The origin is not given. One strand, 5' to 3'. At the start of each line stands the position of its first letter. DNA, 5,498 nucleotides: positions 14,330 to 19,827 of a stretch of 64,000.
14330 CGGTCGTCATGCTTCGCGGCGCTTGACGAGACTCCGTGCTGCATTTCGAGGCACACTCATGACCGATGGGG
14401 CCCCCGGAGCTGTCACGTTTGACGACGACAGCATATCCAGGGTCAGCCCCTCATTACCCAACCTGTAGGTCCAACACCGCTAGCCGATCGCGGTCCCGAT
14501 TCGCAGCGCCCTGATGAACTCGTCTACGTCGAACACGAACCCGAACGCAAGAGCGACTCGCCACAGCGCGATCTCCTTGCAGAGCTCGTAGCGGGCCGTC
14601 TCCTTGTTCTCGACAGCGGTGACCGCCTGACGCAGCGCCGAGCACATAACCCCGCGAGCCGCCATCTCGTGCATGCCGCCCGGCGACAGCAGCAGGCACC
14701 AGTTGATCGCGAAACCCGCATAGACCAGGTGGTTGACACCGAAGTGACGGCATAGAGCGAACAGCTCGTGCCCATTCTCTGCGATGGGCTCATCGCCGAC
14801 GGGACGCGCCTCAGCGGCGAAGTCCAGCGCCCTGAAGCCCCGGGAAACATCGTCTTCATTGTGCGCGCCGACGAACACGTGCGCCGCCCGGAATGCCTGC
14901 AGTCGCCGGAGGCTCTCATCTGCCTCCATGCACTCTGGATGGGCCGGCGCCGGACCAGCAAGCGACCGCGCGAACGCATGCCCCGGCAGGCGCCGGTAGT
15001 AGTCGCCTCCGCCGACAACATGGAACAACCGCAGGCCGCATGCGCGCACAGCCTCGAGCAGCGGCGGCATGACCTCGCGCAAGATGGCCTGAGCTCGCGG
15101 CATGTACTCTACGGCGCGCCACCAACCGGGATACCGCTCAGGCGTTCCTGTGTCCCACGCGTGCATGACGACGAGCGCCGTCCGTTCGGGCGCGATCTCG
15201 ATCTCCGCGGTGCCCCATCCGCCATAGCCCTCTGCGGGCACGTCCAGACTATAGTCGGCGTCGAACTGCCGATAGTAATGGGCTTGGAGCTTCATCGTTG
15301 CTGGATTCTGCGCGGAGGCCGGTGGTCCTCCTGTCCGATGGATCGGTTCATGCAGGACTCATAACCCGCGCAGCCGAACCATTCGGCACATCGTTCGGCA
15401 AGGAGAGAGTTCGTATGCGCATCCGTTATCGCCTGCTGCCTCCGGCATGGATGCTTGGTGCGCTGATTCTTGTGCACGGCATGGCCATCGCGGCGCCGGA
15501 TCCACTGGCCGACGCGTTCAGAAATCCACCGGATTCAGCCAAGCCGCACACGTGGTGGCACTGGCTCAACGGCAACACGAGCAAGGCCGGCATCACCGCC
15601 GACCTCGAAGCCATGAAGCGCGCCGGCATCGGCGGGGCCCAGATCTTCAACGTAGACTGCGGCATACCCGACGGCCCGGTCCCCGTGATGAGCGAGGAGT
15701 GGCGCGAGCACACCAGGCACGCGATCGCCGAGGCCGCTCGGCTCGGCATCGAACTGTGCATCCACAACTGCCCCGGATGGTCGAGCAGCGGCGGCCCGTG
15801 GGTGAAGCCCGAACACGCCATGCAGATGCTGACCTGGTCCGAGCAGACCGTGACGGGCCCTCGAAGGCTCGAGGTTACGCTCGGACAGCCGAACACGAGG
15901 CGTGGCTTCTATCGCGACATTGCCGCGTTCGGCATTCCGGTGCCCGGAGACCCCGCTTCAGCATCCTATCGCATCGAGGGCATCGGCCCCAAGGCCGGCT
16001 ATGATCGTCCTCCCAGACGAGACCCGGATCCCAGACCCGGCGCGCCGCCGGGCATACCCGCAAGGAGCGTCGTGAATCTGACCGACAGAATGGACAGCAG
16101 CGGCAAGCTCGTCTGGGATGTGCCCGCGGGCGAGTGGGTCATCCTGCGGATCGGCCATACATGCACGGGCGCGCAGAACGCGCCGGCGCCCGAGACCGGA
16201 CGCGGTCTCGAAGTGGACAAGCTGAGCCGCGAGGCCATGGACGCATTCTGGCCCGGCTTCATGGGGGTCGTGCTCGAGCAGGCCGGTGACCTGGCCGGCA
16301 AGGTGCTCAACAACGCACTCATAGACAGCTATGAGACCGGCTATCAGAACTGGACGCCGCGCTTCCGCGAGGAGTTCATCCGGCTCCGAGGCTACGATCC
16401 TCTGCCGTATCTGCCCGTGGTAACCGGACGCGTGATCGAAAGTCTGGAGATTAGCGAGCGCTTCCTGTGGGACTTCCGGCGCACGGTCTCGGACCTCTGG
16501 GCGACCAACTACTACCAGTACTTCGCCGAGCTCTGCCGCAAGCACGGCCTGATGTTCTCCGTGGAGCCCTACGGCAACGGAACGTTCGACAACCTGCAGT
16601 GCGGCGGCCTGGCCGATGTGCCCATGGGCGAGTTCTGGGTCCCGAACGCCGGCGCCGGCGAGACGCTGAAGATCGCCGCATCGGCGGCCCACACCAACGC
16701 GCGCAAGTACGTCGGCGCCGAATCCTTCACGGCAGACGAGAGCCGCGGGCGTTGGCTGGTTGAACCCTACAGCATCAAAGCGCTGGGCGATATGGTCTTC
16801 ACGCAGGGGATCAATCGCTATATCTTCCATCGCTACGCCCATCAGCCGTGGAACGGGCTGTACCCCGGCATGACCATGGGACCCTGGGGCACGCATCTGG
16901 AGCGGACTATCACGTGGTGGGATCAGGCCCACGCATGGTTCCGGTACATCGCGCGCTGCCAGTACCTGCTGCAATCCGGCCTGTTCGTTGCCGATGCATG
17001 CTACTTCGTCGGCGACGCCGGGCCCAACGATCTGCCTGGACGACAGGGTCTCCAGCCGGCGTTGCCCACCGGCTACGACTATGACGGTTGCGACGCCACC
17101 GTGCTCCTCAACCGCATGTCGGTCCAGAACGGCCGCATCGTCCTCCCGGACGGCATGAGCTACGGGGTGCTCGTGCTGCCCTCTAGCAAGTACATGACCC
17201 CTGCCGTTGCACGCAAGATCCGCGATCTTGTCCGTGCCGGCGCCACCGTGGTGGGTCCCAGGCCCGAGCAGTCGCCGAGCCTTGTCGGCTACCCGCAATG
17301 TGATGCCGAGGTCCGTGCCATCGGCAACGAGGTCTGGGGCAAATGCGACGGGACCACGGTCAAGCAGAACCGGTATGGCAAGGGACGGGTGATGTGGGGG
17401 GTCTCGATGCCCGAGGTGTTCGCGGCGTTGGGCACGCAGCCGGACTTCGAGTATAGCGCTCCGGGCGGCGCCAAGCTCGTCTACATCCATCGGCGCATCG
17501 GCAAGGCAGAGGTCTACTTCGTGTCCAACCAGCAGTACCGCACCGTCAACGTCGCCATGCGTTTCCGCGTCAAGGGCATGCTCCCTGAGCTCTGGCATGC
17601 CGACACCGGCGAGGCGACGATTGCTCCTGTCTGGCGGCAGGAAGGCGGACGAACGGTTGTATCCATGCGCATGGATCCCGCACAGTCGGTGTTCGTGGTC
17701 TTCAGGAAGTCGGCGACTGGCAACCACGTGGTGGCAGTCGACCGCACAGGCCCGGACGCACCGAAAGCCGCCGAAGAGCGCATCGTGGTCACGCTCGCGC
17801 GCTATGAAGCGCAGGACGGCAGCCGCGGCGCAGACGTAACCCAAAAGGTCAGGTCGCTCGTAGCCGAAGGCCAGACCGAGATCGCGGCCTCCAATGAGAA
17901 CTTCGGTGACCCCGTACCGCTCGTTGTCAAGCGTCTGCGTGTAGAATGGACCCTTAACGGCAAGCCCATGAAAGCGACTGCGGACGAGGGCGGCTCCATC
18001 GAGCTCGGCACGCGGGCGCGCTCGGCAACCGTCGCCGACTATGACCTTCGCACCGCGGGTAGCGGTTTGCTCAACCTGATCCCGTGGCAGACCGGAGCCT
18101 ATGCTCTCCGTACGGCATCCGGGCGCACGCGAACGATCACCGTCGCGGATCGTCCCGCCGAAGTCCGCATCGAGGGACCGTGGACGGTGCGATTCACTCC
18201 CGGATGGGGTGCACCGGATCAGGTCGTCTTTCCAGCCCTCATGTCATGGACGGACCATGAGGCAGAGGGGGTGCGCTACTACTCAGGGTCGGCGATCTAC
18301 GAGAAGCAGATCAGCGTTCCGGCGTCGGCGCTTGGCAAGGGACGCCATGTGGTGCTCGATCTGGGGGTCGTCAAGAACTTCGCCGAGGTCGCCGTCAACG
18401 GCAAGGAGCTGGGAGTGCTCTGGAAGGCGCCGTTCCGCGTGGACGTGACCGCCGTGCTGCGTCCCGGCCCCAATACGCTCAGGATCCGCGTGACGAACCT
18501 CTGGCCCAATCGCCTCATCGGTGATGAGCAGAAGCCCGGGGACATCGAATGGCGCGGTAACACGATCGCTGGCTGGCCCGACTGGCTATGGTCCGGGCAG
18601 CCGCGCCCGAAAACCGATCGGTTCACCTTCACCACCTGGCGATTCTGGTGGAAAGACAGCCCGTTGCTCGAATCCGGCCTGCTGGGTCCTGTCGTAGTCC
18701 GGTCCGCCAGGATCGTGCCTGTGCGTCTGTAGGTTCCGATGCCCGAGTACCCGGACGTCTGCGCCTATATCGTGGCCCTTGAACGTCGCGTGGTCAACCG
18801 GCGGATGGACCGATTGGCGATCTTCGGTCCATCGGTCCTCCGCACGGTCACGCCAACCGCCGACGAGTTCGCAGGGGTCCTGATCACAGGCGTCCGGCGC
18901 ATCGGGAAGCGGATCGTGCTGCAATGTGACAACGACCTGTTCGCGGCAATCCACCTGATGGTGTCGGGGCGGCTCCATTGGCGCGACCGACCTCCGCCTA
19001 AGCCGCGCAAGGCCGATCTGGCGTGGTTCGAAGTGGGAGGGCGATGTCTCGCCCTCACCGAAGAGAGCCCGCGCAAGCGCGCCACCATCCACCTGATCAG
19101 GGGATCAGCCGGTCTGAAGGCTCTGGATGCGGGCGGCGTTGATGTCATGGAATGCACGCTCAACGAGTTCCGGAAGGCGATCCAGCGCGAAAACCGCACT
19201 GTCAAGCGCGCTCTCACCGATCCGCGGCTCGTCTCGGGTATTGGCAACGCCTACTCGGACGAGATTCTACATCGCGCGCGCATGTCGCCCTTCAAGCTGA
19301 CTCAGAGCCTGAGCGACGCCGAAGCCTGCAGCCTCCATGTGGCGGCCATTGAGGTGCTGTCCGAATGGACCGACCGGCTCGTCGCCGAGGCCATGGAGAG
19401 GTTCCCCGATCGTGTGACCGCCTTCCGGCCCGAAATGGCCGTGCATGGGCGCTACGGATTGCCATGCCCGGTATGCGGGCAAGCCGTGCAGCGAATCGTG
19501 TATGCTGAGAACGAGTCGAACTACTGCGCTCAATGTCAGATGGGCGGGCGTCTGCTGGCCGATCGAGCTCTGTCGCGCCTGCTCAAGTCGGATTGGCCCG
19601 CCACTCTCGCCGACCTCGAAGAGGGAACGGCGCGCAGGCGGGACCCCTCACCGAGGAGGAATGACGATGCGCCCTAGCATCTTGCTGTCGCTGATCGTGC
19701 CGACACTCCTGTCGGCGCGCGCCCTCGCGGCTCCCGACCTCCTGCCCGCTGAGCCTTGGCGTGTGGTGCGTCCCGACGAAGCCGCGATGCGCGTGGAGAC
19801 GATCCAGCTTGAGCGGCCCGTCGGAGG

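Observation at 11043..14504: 3.4-kb two-gene insert bracketed by a perfect 26-bp direct repeat that duplicates the interlocked stop codons of two convergent genes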

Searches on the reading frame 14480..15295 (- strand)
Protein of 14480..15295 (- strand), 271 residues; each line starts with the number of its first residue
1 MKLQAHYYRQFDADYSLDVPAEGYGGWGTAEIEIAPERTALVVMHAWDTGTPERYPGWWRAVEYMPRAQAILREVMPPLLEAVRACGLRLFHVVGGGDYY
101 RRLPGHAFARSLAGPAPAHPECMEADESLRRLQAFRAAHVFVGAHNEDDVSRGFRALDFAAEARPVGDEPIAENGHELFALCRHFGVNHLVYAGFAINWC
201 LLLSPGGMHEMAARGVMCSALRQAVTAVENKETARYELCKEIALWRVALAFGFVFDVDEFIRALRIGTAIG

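Call 6: search_protein_families(library=pfam, proteins=[window:14480-15295:-], max_evalue=0.01)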
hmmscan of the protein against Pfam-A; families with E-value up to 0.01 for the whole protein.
window:14480-15295:- (271 aa): 0 families

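Call 8: find_related_loci(query=window:14480-15295:-, collection=genome_contigs, flank=10000)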
Query window:14480-15295:- (271 aa) in genome_contigs; peptide patterns used: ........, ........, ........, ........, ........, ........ (x = any residue, [..] = any of these).
88 stretches matched a pattern; 15 encode a relative of the query (tblastn E <= 1e-3); 15 distinct loci.
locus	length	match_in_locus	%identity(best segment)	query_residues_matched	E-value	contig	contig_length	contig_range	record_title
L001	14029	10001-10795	74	1-265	2e-135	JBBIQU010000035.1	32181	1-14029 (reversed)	MAG: Chthonomonadales bacterium isolate PBS170224_bin_333 NODE_464_length_32181_cov_4.612961, whole genome shotgun seque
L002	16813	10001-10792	69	1-264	1e-122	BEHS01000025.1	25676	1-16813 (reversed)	Bacterium HR16 DNA, contig: NODE_600_25, isolate: HRbin16, whole genome shotgun sequence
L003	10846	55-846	69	1-264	2e-122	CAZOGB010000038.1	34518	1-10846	MAG TPA_asm: uncultured bacterium isolate binchicken_co30_132 genome assembly, contig: NODE_1079_length_34518_cov_27.066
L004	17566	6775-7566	67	1-264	4e-121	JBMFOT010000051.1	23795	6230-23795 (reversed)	MAG: Armatimonadota bacterium isolate KM4338-44 NODE_51_length_23795_cov_3.901889, whole genome shotgun sequence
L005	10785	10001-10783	69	1-261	4e-121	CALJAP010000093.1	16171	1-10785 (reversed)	MAG: uncultured bacterium isolate S1_Bin_METABAT__209_1 genome assembly, contig: c_000000410627, whole genome shotgun se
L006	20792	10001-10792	69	1-264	5e-121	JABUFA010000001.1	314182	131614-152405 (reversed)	MAG: Chthonomonadia bacterium isolate Ch118 NODE_57_length_314182_cov_31.1415_ID_8686697, whole genome shotgun sequence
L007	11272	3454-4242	69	1-264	6e-120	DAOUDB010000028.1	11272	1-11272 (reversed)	MAG TPA_asm: Thermoflexales bacterium isolate H89_890 28396, whole genome shotgun sequence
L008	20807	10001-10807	67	1-269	1e-119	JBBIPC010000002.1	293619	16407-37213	MAG: Chthonomonadales bacterium isolate PLS170224_bin_294 NODE_27_length_293619_cov_9.645321, whole genome shotgun seque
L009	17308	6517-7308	67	1-264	3e-119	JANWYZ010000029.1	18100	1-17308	MAG: bacterium isolate SKYG83 NODE_29_length_18100_cov_3.249903, whole genome shotgun sequence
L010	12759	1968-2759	67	1-264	4e-117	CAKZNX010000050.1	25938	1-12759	MAG TPA_asm: uncultured bacterium isolate SRR5214706_bin.3_CONCOCT_v1.1_MAG genome assembly, contig: ERZ1744544.1038, wh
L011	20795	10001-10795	67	1-265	1e-116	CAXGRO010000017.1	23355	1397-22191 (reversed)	MAG TPA_asm: uncultured bacterium isolate ERR594323_concoct_206 genome assembly, contig: ERZ8580415.3341, whole genome s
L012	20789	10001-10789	64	1-264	3e-113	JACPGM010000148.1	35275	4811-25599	MAG: Lentisphaerae bacterium isolate NC_groundwater_387_Ag_B-0.1um_58_26 GD18-4_B1_scaffold_1528566, whole genome shotgu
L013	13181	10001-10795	63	1-265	3e-111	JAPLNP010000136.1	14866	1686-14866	MAG: Planctomycetia bacterium isolate LacPavin_0920_SED3_MAG_64_13 LacPavin_0920_SED3_scaffold_3827921, whole genome sho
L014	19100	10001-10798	54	1-265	4e-92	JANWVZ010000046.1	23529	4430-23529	MAG: Gemmatales bacterium isolate SKYG129 NODE_46_length_23529_cov_5.232603, whole genome shotgun sequence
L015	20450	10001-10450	65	115-264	4e-57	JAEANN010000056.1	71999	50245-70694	MAG: Candidatus Roseilinea mizusawaensis isolate AA3_104 k127_668367, whole genome shotgun sequence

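Call 11: find_encoding_contigs(protein=window:14480-15295:-, flank=8000, max_places=10)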
Protein window:14480-15295:- (271 aa): 1 contig read that carries it; 1 place shown.
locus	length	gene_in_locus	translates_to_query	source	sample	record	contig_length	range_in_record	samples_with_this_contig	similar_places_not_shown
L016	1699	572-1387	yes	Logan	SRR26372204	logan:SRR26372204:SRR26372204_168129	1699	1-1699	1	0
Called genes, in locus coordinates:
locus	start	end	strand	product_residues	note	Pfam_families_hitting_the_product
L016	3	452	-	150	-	?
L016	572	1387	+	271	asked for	-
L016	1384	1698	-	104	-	?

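Call 29: search_protein_families(library=ncbifam, proteins=[window:14480-15295:-], max_evalue=0.01)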
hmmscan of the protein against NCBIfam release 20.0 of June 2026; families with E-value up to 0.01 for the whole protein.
window:14480-15295:- (271 aa): 0 families

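Call 85: search_solved_structures(query=window:14480-15295:-, max_evalue=1)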
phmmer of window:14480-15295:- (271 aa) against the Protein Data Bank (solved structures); distinct sequences matched with E-value up to 1: 3.
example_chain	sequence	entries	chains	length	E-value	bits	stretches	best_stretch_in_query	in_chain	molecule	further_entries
3fgv_A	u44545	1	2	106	0.39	13.2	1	26-61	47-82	uncharacterized protein with ferredoxin-like fold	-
8bln_A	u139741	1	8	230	0.57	12.7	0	179-264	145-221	Ureidoacrylate amidohydrolase RutB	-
8bkd_A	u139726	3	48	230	0.6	12.6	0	179-264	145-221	Ureidoacrylate amidohydrolase RutB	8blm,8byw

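Call 86: search_protein_families(library=pfam, proteins=[window:14480-15295:-], max_evalue=10)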
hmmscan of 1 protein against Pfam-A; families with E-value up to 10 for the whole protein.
window:14480-15295:- (271 aa): 1 family
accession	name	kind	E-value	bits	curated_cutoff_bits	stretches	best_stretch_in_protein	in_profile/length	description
PF17198.9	AveC_like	-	0.1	12.4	26.6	1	215-268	67-123/234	Spirocyclase AveC-like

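Call 89: list_cluster_members(proteins=[window:14480-15295:-, window:10280-11047:+])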
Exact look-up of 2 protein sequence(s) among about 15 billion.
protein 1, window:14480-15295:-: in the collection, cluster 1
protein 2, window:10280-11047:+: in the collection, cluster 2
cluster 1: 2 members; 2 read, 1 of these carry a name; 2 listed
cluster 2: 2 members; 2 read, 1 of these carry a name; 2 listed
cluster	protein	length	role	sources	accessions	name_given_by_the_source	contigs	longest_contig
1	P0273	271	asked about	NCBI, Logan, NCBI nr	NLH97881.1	MAG: hypothetical protein GX446_00120 [Chthonomonadales bacterium] | hypothetical protein [Chthonomonadales bacterium]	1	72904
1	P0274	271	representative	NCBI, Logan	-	-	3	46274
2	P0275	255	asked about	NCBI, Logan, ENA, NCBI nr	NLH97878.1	MAG: amino acid ABC transporter ATP-binding protein [Chthonomonadales bacterium] | amino acid ABC transporter ATP-binding protein [Chthonomonadales bacterium]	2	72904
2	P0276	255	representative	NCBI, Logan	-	-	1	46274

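Call 90: find_encoding_contigs(protein=P0274, flank=8000, max_places=6)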
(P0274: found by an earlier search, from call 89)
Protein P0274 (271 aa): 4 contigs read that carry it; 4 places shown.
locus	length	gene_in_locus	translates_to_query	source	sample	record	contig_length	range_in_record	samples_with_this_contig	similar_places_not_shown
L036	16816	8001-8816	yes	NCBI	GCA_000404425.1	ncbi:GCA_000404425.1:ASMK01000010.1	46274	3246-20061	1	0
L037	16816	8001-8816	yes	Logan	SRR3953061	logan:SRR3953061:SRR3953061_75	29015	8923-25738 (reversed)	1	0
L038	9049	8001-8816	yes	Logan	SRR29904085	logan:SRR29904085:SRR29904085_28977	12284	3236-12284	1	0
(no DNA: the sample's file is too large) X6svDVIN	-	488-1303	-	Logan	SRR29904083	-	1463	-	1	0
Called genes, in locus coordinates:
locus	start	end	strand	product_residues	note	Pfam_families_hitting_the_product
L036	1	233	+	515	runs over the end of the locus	PF00884:Sulfatase, PF01663:Phosphodiest (faint), PF16347:SGSH_C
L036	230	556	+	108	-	PF05336:rhaM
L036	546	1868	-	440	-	PF13365:Trypsin_2 (weak)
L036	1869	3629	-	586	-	PF00331:Glyco_hydro_10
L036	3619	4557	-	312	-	PF01149:Fapy_DNA_glyco, PF06831:H2TH, PF06827:zf-FPG_IleRS (weak)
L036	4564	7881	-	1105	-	PF17132:Glyco_hydro_106, PF22666:Glyco_hydro_2_N2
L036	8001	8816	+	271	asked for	-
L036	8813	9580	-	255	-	PF13191:AAA_16 (faint), PF00005:ABC_tran, PF02463:SMC_N (faint), PF13304:AAA_21 (faint)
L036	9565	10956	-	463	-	PF00497:SBP_bac_3, PF10613:Lig_chan-Glu_bd (weak), PF00528:BPD_transp_1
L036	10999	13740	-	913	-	PF02629:CoA_binding, PF13380:CoA_binding_2, PF13607:Succ_CoA_lig, PF19045:Ligase_CoA_2, PF13549:ATP-grasp_5, PF13302:Acetyltransf_3, PF00583:Acetyltransf_1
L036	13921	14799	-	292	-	-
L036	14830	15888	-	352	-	PF00930:DPPIV_N (faint), PF25174:Beta-prop_THOC3 (faint), PF26549:Tricorn_N (faint), PF26550:Tricorn_2nd (faint), PF07676:PD40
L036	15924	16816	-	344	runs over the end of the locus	-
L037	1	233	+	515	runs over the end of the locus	PF00884:Sulfatase, PF01663:Phosphodiest (faint), PF16347:SGSH_C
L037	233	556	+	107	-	PF05336:rhaM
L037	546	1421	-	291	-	-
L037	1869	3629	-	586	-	PF00331:Glyco_hydro_10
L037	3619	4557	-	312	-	PF01149:Fapy_DNA_glyco, PF06831:H2TH, PF06827:zf-FPG_IleRS (weak)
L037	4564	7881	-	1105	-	PF17132:Glyco_hydro_106, PF22666:Glyco_hydro_2_N2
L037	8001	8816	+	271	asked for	-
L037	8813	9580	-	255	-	PF13191:AAA_16 (faint), PF00005:ABC_tran, PF02463:SMC_N (faint), PF13304:AAA_21 (faint)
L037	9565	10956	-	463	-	PF00497:SBP_bac_3, PF10613:Lig_chan-Glu_bd (weak), PF00528:BPD_transp_1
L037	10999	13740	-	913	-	PF02629:CoA_binding, PF13380:CoA_binding_2, PF13607:Succ_CoA_lig, PF19045:Ligase_CoA_2, PF13549:ATP-grasp_5, PF13302:Acetyltransf_3, PF00583:Acetyltransf_1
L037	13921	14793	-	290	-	-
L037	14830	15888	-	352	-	PF00930:DPPIV_N (faint), PF25174:Beta-prop_THOC3 (faint), PF26549:Tricorn_N (faint), PF26550:Tricorn_2nd (faint), PF07676:PD40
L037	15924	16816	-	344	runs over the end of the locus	PF04055:Radical_SAM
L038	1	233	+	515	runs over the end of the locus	PF00884:Sulfatase, PF01663:Phosphodiest (faint), PF16347:SGSH_C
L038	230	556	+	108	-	PF05336:rhaM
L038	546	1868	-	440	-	PF13365:Trypsin_2 (weak)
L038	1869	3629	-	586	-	PF00331:Glyco_hydro_10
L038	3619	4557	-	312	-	PF01149:Fapy_DNA_glyco, PF06831:H2TH, PF06827:zf-FPG_IleRS (weak)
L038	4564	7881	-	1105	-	PF17132:Glyco_hydro_106, PF22666:Glyco_hydro_2_N2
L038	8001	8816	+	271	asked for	-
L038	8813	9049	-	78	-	?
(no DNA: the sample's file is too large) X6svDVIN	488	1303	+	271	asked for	-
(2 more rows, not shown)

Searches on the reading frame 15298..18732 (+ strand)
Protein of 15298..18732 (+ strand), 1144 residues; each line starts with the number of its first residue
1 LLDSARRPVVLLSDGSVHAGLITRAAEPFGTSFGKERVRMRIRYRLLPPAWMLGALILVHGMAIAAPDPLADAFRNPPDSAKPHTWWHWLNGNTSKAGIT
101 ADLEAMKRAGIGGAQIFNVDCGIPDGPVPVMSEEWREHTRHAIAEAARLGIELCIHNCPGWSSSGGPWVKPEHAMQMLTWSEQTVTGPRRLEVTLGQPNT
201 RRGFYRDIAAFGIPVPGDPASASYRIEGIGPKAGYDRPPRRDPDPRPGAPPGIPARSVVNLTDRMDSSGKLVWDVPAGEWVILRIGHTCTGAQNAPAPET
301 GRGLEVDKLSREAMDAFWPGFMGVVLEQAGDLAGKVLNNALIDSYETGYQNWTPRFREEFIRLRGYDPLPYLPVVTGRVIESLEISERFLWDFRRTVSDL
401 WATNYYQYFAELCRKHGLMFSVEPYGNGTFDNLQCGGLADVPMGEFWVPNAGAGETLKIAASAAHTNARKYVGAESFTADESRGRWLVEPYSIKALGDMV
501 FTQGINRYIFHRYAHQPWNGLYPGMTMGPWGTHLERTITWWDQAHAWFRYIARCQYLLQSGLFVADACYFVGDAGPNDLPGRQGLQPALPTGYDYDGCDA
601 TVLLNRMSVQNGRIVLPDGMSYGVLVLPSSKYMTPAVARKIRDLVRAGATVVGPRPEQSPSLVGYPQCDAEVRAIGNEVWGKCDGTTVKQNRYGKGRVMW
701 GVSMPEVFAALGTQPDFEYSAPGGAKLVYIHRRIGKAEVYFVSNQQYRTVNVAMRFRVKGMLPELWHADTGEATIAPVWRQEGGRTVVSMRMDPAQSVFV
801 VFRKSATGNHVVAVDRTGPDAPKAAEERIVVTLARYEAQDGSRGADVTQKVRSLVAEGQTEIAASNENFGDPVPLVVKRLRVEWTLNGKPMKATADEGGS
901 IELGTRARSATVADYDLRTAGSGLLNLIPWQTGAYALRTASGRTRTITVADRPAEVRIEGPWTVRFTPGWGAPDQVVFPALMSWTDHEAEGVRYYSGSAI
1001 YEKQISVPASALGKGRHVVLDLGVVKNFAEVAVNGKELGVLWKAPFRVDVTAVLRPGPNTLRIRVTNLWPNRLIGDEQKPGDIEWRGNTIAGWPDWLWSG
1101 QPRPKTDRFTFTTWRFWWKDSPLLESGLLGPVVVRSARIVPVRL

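Call 49: search_protein_families(library=pfam, proteins=[window:15298-18732:+], max_evalue=0.00001)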
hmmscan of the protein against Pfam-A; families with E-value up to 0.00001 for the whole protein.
window:15298-18732:+ (1144 aa): 3 families
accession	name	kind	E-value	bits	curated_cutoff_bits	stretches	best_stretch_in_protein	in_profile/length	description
PF17132.9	Glyco_hydro_106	-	5.7e-215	716.5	29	2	223-773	183-736/743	alpha-L-rhamnosidase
PF22666.2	Glyco_hydro_2_N2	-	1.2e-07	32.4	27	1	998-1080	49-132/167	Glycosyl hydrolase 2 galactose-binding domain-like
PF02837.24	Glyco_hydro_2_N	-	2.7e-06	27.9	28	1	985-1079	53-147/169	Glycosyl hydrolases family 2, sugar binding domain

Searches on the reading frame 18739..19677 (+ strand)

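Call 49: search_protein_families(library=pfam, proteins=[window:18739-19677:+], max_evalue=0.00001)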
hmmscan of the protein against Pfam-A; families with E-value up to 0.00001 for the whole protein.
window:18739-19677:+ (312 aa): 3 families
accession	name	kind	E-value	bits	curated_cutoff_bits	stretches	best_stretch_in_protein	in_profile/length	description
PF06831.19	H2TH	-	3.4e-16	59.5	34.7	1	139-209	10-80/93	Formamidopyrimidine-DNA glycosylase H2TH domain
PF01149.29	Fapy_DNA_glyco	-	1.7e-14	54.9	25.5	1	1-106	1-108/117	Formamidopyrimidine-DNA glycosylase N-terminal domain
PF06827.20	zf-FPG_IleRS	-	2e-06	27.9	21.3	1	240-267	1-28/30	Zinc finger found in FPG and IleRS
